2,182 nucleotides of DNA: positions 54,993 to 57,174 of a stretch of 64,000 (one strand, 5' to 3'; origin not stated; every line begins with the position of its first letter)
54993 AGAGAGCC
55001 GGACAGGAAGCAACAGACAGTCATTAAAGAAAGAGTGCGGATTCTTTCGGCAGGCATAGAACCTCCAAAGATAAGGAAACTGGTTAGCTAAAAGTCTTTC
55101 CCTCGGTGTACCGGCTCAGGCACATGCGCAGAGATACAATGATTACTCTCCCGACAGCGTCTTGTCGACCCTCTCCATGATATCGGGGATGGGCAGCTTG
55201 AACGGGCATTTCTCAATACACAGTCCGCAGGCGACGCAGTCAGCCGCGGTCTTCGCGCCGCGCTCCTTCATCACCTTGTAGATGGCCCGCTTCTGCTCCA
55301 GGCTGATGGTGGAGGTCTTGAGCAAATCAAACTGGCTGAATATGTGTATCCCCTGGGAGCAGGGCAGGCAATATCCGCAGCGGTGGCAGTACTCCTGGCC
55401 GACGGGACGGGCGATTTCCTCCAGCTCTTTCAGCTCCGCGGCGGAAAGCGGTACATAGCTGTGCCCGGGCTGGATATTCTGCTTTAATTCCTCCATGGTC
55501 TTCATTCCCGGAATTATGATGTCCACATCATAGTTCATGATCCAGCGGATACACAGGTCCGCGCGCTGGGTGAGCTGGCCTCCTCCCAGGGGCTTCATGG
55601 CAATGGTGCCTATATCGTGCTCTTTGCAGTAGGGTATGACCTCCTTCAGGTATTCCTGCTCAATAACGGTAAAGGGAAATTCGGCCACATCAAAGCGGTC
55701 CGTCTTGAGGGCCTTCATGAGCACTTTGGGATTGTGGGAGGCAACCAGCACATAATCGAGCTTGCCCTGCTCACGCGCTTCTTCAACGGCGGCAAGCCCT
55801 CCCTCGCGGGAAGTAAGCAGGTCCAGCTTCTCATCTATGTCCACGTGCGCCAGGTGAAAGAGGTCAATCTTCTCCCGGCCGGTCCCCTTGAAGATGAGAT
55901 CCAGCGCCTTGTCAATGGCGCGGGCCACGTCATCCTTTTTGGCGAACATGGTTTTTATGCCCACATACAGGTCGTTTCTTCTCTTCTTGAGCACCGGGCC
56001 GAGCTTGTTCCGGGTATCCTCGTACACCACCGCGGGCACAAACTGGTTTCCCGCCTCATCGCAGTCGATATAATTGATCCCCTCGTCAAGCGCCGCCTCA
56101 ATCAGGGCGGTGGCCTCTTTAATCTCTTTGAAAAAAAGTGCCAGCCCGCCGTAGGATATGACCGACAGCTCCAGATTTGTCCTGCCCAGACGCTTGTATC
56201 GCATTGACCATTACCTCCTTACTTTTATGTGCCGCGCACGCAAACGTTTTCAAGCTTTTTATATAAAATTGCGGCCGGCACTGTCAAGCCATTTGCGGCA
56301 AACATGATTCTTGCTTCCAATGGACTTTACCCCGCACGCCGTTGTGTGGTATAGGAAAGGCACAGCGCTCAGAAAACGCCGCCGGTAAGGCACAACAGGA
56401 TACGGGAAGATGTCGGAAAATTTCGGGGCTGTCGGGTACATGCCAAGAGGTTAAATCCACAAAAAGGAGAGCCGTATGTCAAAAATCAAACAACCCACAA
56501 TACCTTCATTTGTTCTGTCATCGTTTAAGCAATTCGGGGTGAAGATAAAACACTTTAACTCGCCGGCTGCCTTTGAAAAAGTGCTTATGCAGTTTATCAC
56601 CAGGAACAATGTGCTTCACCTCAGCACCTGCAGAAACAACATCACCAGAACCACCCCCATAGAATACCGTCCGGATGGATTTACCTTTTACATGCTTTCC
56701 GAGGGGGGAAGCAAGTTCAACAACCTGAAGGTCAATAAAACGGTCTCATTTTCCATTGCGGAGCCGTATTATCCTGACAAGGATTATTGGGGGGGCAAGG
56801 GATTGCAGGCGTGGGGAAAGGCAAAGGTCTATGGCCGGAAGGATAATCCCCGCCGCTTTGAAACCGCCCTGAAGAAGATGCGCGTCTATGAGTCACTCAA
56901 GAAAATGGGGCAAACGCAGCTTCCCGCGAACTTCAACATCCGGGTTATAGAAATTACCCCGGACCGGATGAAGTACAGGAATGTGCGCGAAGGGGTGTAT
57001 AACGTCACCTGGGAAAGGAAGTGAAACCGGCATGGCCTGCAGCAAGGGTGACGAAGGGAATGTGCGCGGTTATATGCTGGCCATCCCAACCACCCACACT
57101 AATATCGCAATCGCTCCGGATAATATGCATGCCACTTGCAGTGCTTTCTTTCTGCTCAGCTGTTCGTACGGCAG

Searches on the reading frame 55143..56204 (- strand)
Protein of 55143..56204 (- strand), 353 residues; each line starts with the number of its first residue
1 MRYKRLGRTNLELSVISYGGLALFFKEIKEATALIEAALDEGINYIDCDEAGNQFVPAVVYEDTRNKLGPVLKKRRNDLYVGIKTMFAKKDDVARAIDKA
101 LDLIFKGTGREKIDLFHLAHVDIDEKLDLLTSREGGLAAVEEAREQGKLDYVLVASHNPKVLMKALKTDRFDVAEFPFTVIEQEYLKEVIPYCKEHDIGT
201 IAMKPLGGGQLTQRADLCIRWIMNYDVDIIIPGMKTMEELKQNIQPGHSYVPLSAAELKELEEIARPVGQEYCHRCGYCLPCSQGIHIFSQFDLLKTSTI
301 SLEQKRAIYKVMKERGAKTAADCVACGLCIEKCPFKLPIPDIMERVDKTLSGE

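Call 38: search_protein_families(library=pfam, proteins=[window:55143-56204:-], max_evalue=0.00001)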
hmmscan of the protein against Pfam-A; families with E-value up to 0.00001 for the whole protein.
window:55143-56204:- (353 aa): 2 families
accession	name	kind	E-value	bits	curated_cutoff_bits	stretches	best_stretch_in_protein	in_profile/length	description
PF00248.27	Aldo_ket_red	-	1.9e-26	93.2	24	1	27-214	17-200/291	Aldo/keto reductase family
PF13183.11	Fer4_8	-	1.6e-06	29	27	1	271-336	3-67/68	4Fe-4S dicluster domain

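Call 42: find_encoding_contigs(protein=window:55143-56204:-, flank=6000, max_places=4)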
Protein window:55143-56204:- (353 aa): 1 contig read that carries it; 1 place shown.
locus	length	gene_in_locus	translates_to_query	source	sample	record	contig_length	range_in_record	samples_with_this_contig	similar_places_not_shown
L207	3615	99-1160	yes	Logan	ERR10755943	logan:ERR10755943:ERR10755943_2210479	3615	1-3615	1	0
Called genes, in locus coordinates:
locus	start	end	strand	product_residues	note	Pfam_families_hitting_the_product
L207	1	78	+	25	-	?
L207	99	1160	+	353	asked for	PF00248:Aldo_ket_red, PF13183:Fer4_8 (weak), PF13534:Fer4_17 (weak)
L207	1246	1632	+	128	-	-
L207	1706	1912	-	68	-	-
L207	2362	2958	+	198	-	PF00413:Peptidase_M10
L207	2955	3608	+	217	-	-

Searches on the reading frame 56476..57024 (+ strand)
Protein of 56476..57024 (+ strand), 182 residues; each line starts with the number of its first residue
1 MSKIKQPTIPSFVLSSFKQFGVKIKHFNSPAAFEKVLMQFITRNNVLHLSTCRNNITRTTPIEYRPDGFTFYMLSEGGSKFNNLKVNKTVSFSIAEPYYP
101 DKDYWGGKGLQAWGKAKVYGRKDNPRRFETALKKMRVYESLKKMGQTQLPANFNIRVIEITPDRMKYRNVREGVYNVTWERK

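Call 38: search_protein_families(library=pfam, proteins=[window:56476-57024:+], max_evalue=0.00001)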
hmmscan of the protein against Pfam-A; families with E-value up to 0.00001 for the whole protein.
window:56476-57024:+ (182 aa): 1 family
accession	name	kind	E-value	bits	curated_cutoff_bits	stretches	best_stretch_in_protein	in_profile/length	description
PF01243.27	PNPOx_N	-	1.6e-09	38.6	28.1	1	35-167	3-118/120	Pyridoxamine 5'-phosphate oxidase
